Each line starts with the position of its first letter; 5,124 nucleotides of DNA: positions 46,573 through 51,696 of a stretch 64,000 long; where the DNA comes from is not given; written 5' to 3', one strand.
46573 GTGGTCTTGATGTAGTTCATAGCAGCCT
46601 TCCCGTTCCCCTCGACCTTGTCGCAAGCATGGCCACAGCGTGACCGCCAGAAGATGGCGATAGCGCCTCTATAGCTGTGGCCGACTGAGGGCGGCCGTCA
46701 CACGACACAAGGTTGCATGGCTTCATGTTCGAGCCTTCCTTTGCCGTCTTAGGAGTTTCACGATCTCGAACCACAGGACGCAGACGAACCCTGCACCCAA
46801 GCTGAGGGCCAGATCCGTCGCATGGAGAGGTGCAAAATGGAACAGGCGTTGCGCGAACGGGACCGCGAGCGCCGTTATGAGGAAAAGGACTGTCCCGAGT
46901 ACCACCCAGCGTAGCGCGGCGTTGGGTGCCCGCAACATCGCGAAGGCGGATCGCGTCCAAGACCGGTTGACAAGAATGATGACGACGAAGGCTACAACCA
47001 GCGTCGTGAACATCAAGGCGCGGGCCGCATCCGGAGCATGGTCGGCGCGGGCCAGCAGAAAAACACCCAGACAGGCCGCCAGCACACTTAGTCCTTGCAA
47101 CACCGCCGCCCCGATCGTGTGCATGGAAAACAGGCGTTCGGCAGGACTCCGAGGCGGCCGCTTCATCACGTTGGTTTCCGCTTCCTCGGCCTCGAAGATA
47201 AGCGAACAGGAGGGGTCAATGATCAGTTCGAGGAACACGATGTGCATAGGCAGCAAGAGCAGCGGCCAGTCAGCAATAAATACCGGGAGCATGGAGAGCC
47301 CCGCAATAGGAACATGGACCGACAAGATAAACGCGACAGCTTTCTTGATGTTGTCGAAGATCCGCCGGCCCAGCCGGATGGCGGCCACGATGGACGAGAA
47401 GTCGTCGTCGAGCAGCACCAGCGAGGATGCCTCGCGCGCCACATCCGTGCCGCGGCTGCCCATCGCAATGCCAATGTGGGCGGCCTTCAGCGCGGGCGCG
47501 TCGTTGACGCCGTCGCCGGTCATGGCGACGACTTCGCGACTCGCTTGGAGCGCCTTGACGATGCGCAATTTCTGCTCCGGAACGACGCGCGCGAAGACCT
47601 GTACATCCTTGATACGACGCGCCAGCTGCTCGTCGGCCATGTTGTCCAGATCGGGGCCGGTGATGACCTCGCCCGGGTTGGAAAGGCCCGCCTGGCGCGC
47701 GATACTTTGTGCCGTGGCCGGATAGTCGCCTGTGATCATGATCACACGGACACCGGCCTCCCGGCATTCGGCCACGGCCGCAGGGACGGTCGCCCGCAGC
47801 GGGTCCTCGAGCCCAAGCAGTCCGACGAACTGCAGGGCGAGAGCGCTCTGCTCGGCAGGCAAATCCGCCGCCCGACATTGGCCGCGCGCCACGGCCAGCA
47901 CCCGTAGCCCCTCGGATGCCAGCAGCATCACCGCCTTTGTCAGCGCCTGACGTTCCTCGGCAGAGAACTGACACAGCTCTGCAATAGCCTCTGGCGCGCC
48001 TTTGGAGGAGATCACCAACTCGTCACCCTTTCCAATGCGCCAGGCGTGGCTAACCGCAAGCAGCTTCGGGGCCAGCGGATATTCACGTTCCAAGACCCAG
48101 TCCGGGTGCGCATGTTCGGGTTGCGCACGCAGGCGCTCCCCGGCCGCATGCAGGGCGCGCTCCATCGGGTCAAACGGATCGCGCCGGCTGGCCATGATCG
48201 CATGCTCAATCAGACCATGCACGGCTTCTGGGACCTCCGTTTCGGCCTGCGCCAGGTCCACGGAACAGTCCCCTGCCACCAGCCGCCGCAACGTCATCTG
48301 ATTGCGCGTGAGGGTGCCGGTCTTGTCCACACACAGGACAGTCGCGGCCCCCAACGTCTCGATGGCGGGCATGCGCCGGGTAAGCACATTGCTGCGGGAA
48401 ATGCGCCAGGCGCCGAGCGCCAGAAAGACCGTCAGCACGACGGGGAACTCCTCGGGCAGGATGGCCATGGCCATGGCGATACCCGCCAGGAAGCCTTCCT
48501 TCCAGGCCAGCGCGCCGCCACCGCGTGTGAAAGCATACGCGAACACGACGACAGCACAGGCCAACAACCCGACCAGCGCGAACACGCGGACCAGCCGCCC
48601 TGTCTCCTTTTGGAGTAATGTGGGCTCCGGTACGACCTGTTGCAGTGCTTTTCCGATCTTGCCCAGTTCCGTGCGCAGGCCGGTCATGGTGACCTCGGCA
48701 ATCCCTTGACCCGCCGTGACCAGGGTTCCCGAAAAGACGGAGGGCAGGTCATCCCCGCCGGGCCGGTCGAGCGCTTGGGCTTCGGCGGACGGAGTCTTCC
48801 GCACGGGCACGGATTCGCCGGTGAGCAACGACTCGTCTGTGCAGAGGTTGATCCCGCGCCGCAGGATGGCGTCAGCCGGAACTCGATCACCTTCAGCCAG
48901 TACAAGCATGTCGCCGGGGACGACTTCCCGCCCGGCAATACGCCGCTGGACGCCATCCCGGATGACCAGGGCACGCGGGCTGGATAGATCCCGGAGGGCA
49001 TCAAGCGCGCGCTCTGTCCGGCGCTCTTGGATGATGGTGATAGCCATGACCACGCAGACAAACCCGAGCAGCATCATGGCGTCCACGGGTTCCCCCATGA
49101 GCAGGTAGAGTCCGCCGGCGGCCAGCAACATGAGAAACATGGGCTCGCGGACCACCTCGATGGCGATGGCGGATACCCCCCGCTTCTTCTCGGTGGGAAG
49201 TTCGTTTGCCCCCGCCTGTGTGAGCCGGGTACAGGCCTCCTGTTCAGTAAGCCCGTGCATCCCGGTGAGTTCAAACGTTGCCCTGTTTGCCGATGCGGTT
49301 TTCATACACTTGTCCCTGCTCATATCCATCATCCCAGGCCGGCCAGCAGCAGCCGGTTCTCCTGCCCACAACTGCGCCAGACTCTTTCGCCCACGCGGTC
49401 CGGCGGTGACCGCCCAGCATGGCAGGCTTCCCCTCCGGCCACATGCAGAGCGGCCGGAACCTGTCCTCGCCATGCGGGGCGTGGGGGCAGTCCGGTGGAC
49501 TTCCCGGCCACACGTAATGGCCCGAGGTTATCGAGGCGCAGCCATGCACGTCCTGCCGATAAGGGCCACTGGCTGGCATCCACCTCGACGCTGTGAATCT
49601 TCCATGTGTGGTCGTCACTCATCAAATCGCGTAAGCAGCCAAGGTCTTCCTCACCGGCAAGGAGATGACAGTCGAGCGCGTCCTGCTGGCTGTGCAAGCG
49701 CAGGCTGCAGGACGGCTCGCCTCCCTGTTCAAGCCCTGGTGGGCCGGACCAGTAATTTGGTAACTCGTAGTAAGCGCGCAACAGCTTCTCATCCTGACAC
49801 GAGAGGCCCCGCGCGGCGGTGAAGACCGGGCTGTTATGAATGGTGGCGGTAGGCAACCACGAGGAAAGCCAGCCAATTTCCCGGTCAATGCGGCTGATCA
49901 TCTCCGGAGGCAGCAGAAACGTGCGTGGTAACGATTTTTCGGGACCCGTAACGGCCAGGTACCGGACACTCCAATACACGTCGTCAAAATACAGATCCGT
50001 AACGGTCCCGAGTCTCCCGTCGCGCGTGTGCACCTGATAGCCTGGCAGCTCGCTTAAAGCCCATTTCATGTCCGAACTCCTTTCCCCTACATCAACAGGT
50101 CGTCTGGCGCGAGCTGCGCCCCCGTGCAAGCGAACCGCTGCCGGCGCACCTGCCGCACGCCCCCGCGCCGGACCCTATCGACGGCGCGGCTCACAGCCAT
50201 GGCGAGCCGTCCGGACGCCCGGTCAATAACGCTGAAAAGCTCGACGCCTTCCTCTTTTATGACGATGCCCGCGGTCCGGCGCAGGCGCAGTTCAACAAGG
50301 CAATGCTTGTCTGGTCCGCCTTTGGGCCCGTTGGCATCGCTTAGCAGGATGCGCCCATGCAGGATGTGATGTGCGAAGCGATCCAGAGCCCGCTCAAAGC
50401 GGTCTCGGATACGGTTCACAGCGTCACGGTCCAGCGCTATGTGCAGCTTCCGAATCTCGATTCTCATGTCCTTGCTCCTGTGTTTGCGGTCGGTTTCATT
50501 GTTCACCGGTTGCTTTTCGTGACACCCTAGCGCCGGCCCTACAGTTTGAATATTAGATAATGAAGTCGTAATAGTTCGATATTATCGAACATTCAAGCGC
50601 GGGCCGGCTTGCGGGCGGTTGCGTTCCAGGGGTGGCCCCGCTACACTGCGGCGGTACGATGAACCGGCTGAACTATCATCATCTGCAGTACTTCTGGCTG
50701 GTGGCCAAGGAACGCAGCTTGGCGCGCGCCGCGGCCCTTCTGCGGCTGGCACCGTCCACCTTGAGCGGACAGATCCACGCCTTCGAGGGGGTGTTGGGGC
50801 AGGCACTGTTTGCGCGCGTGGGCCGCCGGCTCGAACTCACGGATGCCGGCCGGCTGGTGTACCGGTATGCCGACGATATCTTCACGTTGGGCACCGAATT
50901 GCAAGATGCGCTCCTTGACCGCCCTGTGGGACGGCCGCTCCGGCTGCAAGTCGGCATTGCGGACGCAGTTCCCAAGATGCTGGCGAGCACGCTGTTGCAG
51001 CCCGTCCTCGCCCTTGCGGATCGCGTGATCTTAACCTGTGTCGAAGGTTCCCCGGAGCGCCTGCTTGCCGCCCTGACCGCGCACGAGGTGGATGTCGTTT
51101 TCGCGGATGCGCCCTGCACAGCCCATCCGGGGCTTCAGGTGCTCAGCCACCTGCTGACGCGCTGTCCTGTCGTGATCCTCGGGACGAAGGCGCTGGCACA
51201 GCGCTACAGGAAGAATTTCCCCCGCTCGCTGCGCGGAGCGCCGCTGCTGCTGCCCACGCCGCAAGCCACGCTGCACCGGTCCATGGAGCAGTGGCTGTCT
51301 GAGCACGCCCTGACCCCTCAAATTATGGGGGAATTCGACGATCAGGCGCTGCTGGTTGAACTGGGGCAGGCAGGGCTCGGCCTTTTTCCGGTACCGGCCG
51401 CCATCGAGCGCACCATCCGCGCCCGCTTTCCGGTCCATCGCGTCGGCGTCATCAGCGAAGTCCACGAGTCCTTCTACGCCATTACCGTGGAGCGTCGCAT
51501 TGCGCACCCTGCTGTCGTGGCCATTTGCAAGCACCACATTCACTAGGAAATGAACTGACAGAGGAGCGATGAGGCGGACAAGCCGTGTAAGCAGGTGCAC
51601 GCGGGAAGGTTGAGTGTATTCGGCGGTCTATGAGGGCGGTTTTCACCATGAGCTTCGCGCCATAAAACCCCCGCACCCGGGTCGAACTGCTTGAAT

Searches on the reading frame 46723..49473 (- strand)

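Call 8: search_protein_families(library=pfam, proteins=[window:46723-49473:-], max_evalue=0.001)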
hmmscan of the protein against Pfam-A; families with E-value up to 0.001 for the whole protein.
window:46723-49473:- (916 aa): 6 families
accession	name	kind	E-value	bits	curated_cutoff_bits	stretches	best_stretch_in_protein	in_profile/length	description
PF00122.25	E1-E2_ATPase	-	3.7e-42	144.3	28.1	1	163-360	2-180/181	E1-E2 ATPase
PF00689.26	Cation_ATPase_C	-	6e-36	124.3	27.3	1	737-908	1-175/175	Cation transporting ATPase, C-terminus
PF00702.32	Hydrolase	-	1.3e-21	78.3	26.4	1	379-666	3-191/191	haloacid dehalogenase-like hydrolase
PF00690.31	Cation_ATPase_N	-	2.4e-09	37.1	20.4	1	70-122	16-68/69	Cation transporter/ATPase, N-terminus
PF12710.13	HAD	-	7.8e-08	33.4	27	1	563-663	90-189/189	haloacid dehalogenase-like hydrolase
PF08282.18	Hydrolase_3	-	7e-05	23.1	20.9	1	638-698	195-254/255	haloacid dehalogenase-like hydrolase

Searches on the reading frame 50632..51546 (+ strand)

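Call 8: search_protein_families(library=pfam, proteins=[window:50632-51546:+], max_evalue=0.001)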
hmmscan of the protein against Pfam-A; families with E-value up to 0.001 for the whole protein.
window:50632-51546:+ (304 aa): 2 families
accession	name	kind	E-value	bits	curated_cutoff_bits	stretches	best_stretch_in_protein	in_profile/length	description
PF03466.25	LysR_substrate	-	1.8e-16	60.6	28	1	104-296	7-198/209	LysR substrate binding domain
PF00126.33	HTH_1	-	2.3e-16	59.9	26.6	1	16-74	2-60/60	Bacterial regulatory helix-turn-helix protein, lysR family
